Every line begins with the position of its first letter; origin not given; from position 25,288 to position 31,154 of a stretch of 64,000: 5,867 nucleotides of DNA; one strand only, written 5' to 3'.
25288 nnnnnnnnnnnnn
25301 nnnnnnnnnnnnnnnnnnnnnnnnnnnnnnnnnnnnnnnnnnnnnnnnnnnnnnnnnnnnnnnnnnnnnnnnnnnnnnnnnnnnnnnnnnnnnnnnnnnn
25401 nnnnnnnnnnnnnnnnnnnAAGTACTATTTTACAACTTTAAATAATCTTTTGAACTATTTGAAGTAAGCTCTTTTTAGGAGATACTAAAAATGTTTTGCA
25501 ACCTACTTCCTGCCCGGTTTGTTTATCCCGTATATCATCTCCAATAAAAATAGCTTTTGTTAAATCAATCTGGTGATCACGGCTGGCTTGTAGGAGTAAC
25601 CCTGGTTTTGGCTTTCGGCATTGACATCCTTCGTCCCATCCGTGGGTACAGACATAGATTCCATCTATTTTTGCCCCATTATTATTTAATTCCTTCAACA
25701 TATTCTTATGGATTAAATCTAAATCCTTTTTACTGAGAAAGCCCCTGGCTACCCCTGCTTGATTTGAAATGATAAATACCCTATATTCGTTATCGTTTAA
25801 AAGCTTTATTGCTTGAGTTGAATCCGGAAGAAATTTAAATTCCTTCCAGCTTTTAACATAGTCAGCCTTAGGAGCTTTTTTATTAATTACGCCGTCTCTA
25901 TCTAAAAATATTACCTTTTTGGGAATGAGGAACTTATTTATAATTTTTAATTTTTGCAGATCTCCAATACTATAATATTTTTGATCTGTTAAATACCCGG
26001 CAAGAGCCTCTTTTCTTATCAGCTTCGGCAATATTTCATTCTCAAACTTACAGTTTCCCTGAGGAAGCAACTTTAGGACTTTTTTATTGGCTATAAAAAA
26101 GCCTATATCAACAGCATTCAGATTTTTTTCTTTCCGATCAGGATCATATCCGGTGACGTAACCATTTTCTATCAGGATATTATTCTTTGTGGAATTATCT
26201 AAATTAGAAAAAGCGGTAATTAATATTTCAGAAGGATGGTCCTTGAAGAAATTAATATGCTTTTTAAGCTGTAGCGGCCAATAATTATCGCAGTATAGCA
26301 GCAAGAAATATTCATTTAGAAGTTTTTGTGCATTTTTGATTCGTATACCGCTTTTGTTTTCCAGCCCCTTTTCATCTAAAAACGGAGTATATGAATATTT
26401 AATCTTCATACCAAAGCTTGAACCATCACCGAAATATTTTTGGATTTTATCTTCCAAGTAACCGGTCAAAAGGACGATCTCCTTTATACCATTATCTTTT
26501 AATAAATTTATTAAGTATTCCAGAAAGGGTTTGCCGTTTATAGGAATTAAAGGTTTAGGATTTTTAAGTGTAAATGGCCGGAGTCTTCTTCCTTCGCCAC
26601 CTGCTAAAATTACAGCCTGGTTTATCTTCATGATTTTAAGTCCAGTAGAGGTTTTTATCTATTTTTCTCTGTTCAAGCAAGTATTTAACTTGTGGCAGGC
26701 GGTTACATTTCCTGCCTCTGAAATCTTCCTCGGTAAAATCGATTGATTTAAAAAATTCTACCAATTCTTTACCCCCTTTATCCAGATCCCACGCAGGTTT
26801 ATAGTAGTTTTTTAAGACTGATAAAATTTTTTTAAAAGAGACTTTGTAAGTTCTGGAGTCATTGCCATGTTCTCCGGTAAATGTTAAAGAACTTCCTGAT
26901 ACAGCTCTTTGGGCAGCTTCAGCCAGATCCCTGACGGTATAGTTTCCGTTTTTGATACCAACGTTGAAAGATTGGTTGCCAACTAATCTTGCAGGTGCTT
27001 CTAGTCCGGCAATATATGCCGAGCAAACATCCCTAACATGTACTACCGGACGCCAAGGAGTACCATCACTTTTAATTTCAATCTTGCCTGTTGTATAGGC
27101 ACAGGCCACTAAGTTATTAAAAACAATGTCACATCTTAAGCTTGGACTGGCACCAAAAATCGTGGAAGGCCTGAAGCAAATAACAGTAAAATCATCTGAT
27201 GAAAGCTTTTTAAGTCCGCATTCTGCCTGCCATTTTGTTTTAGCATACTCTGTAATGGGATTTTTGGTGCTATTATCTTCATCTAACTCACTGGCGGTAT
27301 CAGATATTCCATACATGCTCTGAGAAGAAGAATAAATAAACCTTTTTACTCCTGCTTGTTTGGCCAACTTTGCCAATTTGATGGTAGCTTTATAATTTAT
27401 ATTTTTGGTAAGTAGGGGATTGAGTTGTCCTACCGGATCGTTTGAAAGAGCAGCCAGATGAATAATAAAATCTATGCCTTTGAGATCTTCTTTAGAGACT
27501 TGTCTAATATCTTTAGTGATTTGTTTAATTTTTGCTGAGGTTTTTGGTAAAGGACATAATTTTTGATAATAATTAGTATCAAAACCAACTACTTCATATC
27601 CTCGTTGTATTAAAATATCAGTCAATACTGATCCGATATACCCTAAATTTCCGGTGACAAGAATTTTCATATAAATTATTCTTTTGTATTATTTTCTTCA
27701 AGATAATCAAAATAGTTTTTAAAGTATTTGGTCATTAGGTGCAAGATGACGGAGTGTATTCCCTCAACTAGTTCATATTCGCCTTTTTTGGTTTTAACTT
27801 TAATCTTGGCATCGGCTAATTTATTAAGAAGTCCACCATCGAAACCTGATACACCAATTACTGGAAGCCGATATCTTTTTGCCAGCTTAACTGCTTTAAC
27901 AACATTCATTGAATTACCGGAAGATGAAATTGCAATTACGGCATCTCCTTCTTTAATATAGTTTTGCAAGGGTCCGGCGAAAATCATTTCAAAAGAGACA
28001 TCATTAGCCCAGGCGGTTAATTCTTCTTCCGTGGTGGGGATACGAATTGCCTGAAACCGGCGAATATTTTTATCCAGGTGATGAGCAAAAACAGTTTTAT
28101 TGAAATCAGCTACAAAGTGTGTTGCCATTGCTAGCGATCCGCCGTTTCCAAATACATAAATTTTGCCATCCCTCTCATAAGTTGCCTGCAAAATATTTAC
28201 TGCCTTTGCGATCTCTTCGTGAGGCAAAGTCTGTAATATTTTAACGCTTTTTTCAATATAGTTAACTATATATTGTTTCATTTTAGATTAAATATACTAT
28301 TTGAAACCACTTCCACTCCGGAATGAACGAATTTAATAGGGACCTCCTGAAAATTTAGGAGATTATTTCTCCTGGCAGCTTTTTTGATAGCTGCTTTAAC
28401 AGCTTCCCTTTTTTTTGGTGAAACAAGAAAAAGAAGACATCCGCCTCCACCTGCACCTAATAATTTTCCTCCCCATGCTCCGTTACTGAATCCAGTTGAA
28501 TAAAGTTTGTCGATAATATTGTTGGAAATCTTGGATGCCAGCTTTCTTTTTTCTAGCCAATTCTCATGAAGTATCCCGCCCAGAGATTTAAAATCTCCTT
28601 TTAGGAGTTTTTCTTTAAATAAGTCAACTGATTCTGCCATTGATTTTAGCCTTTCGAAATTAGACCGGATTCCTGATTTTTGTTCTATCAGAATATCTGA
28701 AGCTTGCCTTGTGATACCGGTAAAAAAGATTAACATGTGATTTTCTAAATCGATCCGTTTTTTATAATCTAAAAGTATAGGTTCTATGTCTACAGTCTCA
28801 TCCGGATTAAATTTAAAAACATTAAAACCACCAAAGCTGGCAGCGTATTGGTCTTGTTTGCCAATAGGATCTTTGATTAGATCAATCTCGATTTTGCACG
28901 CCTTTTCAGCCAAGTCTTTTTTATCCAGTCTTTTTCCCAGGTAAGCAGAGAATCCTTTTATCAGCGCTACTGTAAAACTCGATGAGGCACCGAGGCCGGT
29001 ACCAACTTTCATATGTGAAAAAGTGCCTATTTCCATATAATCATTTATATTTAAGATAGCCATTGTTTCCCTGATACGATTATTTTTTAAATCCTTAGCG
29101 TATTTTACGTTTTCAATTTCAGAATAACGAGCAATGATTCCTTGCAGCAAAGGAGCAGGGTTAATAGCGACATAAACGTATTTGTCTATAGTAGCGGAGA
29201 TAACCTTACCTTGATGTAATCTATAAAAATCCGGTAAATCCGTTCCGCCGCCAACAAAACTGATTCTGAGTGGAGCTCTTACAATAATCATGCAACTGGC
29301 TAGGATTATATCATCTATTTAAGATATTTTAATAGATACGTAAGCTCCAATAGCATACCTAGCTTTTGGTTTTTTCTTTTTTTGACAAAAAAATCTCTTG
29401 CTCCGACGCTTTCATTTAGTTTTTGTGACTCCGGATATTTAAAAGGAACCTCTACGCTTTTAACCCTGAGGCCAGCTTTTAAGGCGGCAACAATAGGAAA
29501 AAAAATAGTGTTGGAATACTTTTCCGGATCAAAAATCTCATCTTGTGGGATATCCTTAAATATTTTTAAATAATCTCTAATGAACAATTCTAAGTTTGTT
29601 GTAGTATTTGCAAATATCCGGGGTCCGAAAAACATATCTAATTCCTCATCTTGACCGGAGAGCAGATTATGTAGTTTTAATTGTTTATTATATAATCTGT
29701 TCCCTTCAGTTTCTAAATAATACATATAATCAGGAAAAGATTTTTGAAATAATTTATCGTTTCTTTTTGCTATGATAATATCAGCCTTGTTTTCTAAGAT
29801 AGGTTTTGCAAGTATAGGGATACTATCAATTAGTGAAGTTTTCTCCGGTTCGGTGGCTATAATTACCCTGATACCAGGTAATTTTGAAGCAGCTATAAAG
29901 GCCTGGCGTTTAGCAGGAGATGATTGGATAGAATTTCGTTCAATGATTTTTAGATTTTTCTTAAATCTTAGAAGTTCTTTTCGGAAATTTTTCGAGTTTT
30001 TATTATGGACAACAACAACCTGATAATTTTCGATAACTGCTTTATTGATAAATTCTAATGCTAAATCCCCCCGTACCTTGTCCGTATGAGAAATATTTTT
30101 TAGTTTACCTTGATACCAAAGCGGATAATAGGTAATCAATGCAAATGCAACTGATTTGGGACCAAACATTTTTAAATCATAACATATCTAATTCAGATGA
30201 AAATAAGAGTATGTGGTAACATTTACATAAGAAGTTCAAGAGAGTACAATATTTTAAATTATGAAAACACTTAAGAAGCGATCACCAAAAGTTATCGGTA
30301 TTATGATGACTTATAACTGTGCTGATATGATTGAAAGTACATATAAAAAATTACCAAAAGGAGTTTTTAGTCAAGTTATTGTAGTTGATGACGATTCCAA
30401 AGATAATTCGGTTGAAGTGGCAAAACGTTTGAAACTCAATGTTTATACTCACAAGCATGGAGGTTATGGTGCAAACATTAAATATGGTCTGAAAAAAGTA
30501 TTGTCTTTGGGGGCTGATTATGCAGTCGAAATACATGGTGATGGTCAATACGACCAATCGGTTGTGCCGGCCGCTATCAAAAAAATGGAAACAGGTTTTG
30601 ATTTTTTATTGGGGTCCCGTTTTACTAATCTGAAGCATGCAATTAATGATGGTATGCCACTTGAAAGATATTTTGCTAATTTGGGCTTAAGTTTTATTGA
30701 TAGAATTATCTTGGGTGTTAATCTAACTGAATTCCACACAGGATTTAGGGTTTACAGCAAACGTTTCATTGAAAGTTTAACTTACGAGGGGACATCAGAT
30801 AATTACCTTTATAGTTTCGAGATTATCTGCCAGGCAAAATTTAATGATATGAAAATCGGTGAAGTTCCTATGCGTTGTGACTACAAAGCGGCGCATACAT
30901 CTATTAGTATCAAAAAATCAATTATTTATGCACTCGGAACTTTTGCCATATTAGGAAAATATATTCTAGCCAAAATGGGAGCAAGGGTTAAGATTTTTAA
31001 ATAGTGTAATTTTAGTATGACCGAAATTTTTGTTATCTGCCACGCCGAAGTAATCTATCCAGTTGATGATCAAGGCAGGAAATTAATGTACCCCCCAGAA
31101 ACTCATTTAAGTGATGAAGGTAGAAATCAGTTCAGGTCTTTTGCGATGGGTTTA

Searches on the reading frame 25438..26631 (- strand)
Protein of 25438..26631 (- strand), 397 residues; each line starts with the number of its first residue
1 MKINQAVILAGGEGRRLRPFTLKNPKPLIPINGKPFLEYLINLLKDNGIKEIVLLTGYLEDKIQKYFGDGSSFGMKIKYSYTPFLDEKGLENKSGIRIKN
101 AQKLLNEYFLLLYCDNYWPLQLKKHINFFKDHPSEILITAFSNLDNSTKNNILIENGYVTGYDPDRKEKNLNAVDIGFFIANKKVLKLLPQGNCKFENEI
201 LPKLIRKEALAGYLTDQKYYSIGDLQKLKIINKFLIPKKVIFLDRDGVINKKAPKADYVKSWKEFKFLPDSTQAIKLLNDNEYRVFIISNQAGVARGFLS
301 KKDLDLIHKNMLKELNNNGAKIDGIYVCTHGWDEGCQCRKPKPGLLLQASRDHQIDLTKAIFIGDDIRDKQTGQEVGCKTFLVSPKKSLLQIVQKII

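Call 15: search_protein_families(library=pfam, proteins=[window:25438-26631:-], max_evalue=0.0001)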
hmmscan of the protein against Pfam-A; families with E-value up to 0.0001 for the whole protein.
window:25438-26631:- (397 aa): 6 families
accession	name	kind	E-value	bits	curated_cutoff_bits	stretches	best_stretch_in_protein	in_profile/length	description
PF00483.29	NTP_transferase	-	2.1e-18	67.3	21.2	1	6-228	2-235/245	Nucleotidyl transferase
PF12804.13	NTP_transf_3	-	4.7e-10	40.3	27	1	6-67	1-55/160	MobA-like NTP transferase domain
PF08645.17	PNK3P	-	1.8e-09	38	22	1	239-366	1-126/161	Polynucleotide kinase 3 phosphatase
PF13419.12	HAD_2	-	8.9e-09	36.1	23.8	1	263-383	76-178/178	Haloacid dehalogenase-like hydrolase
PF13242.12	Hydrolase_like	-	1.2e-08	35.2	22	1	338-383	2-48/75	HAD-hyrolase-like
PF00702.32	Hydrolase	-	2.5e-07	31.7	26.4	1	254-377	86-191/191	haloacid dehalogenase-like hydrolase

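Call 41: search_protein_families(library=ncbifam, proteins=[window:25438-26631:-], max_evalue=0.00001)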
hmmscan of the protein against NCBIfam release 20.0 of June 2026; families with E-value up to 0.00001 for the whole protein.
window:25438-26631:- (397 aa): 36 families (the best 25 are shown)
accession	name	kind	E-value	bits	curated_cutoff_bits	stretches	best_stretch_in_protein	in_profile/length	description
NF006506.0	PRK08942.1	equivalog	1e-47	162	178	1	238-388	3-152/182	D-glycero-beta-D-manno-heptose 1,7-bisphosphate 7-phosphatase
TIGR01656.1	Histidinol-ppas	subfamily_domain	2e-40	138.1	84.15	1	239-382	1-145/149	histidinol-phosphate phosphatase domain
NF050049.1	HBPPhtaseGmhB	domain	1.3e-35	122.7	250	1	238-383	3-143/171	D-glycero-alpha-D-manno-heptose-1,7-bisphosphate 7-phosphatase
TIGR00213.1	GmhB_yaeD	subfamily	8.9e-32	110.2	149.6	1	239-380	2-146/176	D-glycero-beta-D-manno-heptose 1,7-bisphosphate 7-phosphatase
TIGR01662.1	HAD-SF-IIIA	subfamily_domain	4.7e-31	107.8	44.6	1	239-384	1-139/141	HAD-IIIA family hydrolase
NF052502.1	man1P_GTase_Rv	exception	9.8e-29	100.3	440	1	5-220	2-214/352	mannose-1-phosphate guanylyltransferase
NF045761.1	NAMPUrTaseMurU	equivalog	2.4e-28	99.5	250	1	5-232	2-224/226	N-acetylmuramate alpha-1-phosphate uridylyltransferase MurU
NF005264.0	PRK06769.1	equivalog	8.9e-28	97.2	217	1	239-384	5-137/175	HAD-IIIA family hydrolase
NF003937.0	PRK05446.1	equivalog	3.9e-26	91.9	443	1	238-388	3-153/355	bifunctional histidinol-phosphatase/imidazoleglycerol-phosphate dehydratase HisB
TIGR03992.1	Arch_glmU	subfamily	3e-25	88.9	292.1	1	5-191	2-178/393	bifunctional sugar-1-phosphate nucleotidylyltransferase/acetyltransferase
TIGR01261.1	hisB_Nterm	equivalog_domain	1.1e-22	80.3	140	1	239-387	2-150/161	histidinol-phosphatase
TIGR02623.1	G1P_cyt_trans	equivalog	1.5e-21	77.1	300.25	2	5-68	2-65/255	glucose-1-phosphate cytidylyltransferase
TIGR01208.1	rmlA_long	equivalog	2.4e-21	76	320.25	1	6-140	2-132/353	glucose-1-phosphate thymidylyltransferase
NF049965.1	GlMnHpPGnyltfHddC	equivalog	1.2e-20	74.1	300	1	5-186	2-172/221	D-glycero-D-manno-heptose 1-phosphate guanosyltransferase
NF041313.1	UDPGP_AglF_Halo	equivalog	1.2e-18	67.5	400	1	5-133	2-123/234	UTP--glucose-1-phosphate uridylyltransferase AglF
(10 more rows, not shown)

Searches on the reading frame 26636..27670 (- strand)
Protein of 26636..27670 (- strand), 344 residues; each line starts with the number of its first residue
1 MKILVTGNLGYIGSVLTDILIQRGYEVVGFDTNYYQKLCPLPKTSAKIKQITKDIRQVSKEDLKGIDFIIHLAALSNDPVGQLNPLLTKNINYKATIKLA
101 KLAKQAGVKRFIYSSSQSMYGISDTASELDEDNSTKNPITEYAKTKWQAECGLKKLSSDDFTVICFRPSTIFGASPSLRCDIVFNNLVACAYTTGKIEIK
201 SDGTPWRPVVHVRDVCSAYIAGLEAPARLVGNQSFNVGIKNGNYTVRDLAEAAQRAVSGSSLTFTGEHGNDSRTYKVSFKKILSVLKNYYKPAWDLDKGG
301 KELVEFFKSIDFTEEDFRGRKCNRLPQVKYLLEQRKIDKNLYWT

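Call 15: search_protein_families(library=pfam, proteins=[window:26636-27670:-], max_evalue=0.0001)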
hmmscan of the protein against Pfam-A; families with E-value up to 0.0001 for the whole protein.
window:26636-27670:- (344 aa): 8 families
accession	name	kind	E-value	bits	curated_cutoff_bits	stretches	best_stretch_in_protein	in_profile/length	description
PF01370.27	Epimerase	-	2.5e-40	138.8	20.9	1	3-238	1-240/240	NAD dependent epimerase/dehydratase family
PF16363.11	GDP_Man_Dehyd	-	1.6e-19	71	27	1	4-293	1-301/332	GDP-mannose 4,6 dehydratase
PF01073.25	3Beta_HSD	-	5.7e-16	58.8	22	1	4-219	1-225/280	3-beta hydroxysteroid dehydrogenase/isomerase family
PF04321.23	RmlD_sub_bind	-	2.2e-13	50.4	27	1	1-175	1-155/287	RmlD substrate binding domain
PF07993.18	NAD_binding_4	-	4.6e-11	42.8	20.1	1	64-177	87-213/258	Male sterility protein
PF13460.12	NAD_binding_10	-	2.5e-07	31.2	27.2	1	10-165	4-142/184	NAD(P)H-binding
PF05368.20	NmrA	-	4.2e-06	27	27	1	2-125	4-116/298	NmrA-like family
PF02719.21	Polysacc_synt_2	-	2.7e-05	23.9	20.2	1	3-116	1-128/293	Polysaccharide biosynthesis protein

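Call 41: search_protein_families(library=ncbifam, proteins=[window:26636-27670:-], max_evalue=0.00001)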
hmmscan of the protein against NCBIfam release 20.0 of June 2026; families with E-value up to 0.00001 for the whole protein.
window:26636-27670:- (344 aa): 19 families
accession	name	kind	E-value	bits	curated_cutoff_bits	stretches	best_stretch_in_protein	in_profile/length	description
TIGR01179.1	galE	equivalog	1.1e-28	100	262.3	1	2-265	1-282/332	UDP-glucose 4-epimerase GalE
TIGR04180.1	EDH_00030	hypoth_equivalog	1e-20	74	475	1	3-254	1-253/297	NAD-dependent 4,6-dehydratase LegB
TIGR03466.1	HpnA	hypoth_equivalog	2.6e-18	66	367.65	1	1-174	1-173/327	hopanoid-associated sugar epimerase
NF007956.0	PRK10675.1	subfamily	7e-17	61.5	394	1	1-258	1-281/338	UDP-glucose 4-epimerase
NF042422.1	oxyalk_red_OleD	equivalog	5.9e-16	58.7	580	1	1-225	1-217/329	2-alkyl-3-oxoalkanoate reductase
TIGR02197.1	heptose_epim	equivalog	3.1e-15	56.1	274.6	1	3-259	1-262/316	ADP-glyceromanno-heptose 6-epimerase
NF011728.1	PRK15181.1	equivalog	3.4e-13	49.3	760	1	3-303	18-333/348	Vi polysaccharide biosynthesis UDP-N-acetylglucosaminuronic acid C-4 epimerase TviC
NF042423.1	oxyalk_red_Shew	equivalog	2.3e-12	46.6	580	1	2-175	10-178/331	2-alkyl-3-oxoalkanoate reductase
NF008872.0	PRK11908.1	equivalog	1.6e-10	40.6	294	1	1-256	2-270/349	bifunctional UDP-4-keto-pentose/UDP-xylose synthase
TIGR01214.1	rmlD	equivalog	3.4e-10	39.5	224.05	1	2-181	1-157/285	dTDP-4-dehydrorhamnose reductase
NF052578.1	StrlDmthSdmBMthl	equivalog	1.4e-09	38.1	600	1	1-217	1-210/328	sterol demethylase protein SdmB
TIGR01746.1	Thioester-redct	subfamily_domain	1.7e-09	37.4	213.35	1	66-237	89-261/371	thioester reductase domain-containing protein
TIGR02622.1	CDP_4_6_dhtase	equivalog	2.8e-09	36.6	278.45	1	2-317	6-340/352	CDP-glucose 4,6-dehydratase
NF043036.1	ErythonDh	equivalog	5.6e-09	35.6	325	1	1-151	1-158/321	D-erythronate dehydrogenase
TIGR01181.1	dTDP_gluc_dehyt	equivalog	6.3e-09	35.3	365.1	1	2-308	1-312/321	dTDP-glucose 4,6-dehydratase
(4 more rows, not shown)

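Call 70: search_solved_structures(query=window:26636-27670:-, max_evalue=1e-15)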
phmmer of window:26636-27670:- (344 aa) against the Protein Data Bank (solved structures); distinct sequences matched with E-value up to 1e-15: 9.
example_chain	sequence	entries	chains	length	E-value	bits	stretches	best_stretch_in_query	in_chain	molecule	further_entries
6vo6_A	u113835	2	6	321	4.2e-37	131.3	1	2-310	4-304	Putative sugar-nucleotide epimerase/dehydratease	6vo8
6wjb_A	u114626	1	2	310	3.5e-25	92.1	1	2-265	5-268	NAD-dependent epimerase/dehydratase family protein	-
6wj9_A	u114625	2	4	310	3.3e-24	88.9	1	2-265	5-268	NAD-dependent epimerase/dehydratase family protein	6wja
8rdg_A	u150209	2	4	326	6.9e-19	71.4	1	1-294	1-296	SDR family NAD(P)-dependent oxidoreductase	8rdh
8rdi_A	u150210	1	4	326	2.5e-18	69.6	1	1-294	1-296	SDR family NAD(P)-dependent oxidoreductase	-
3icp_A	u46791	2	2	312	9.9e-18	67.6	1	1-224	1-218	NAD-dependent epimerase/dehydratase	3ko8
6kv9_A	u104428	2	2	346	1.6e-17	66.9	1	3-241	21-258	MoeE5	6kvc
10ke_A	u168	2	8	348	4.2e-17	65.5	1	2-265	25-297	Capsular polysaccharide biosynthesis protein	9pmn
3aw9_A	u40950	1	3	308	8.1e-17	64.6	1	1-224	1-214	NAD-dependent epimerase/dehydratase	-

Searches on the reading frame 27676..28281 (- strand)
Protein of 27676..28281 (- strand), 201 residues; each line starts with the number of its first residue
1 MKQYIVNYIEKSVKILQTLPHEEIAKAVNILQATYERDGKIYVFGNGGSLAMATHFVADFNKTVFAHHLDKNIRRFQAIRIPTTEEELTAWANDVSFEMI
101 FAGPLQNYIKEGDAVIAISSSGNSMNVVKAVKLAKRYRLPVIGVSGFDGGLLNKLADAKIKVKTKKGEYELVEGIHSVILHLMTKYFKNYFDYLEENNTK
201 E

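Call 15: search_protein_families(library=pfam, proteins=[window:27676-28281:-], max_evalue=0.0001)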
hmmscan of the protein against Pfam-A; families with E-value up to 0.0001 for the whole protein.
window:27676-28281:- (201 aa): 2 families
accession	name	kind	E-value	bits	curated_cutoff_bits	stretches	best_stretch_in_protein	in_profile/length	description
PF13580.11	SIS_2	-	4.6e-18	66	27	1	8-146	2-138/138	SIS domain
PF01380.27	SIS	-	1.4e-08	35.1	25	1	107-182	49-122/131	SIS domain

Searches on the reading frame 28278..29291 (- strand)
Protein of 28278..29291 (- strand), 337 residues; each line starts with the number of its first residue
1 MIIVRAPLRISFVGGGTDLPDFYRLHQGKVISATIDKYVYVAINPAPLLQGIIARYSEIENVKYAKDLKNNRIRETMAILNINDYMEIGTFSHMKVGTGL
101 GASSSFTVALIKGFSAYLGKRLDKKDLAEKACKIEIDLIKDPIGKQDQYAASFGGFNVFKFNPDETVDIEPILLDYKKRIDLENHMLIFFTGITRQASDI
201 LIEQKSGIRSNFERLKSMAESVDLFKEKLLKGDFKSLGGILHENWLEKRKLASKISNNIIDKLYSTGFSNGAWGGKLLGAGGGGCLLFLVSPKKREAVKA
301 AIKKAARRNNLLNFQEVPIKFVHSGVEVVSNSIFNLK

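Call 15: search_protein_families(library=pfam, proteins=[window:28278-29291:-], max_evalue=0.0001)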
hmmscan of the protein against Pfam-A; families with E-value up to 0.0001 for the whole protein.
window:28278-29291:- (337 aa): 2 families
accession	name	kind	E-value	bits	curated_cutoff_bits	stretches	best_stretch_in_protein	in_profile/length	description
PF00288.32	GHMP_kinases_N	-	1.1e-12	48.4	22.3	1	85-155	17-87/87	GHMP kinases N terminal domain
PF08544.19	GHMP_kinases_C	-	9.1e-12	45.6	21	1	226-305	2-82/85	GHMP kinases C terminal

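Call 41: search_protein_families(library=ncbifam, proteins=[window:28278-29291:-], max_evalue=0.00001)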
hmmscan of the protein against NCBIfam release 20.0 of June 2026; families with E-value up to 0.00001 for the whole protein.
window:28278-29291:- (337 aa): 7 families
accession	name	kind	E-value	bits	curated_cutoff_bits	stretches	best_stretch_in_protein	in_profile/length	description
NF049969.1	GlMnHpPKinHddA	equivalog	5.1e-52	177.4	600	1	3-306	4-320/338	D-glycero-D-manno-heptose 7-phosphate kinase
NF009948.0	PRK13412.1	equivalog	2.1e-25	88.6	721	1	86-303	727-949/974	bifunctional fucokinase/fucose-1-phosphate guanylyltransferase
TIGR00549.1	mevalon_kin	equivalog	8.7e-22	77.9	163.05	1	71-289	64-276/276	mevalonate kinase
NF003036.0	PRK03926.1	equivalog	1.9e-19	69.9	403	1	72-306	63-283/302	mevalonate kinase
NF003006.0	PRK03817.1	equivalog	4.6e-16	58.7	443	1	1-198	1-194/352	galactokinase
NF001816.0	PRK00555.1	equivalog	1.7e-12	47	509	0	225-308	260-342/363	galactokinase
TIGR00131.1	gal_kin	equivalog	8.2e-09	34.8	226.65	0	220-304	284-364/388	galactokinase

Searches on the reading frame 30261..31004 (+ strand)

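Call 15: search_protein_families(library=pfam, proteins=[window:30261-31004:+], max_evalue=0.0001)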
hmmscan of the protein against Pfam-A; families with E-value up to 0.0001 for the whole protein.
window:30261-31004:+ (247 aa): 1 family
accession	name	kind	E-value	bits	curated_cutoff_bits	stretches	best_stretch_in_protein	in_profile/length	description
PF00535.33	Glycos_transf_2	-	6.6e-16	59.1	23.3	1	14-172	3-166/168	Glycosyl transferase family 2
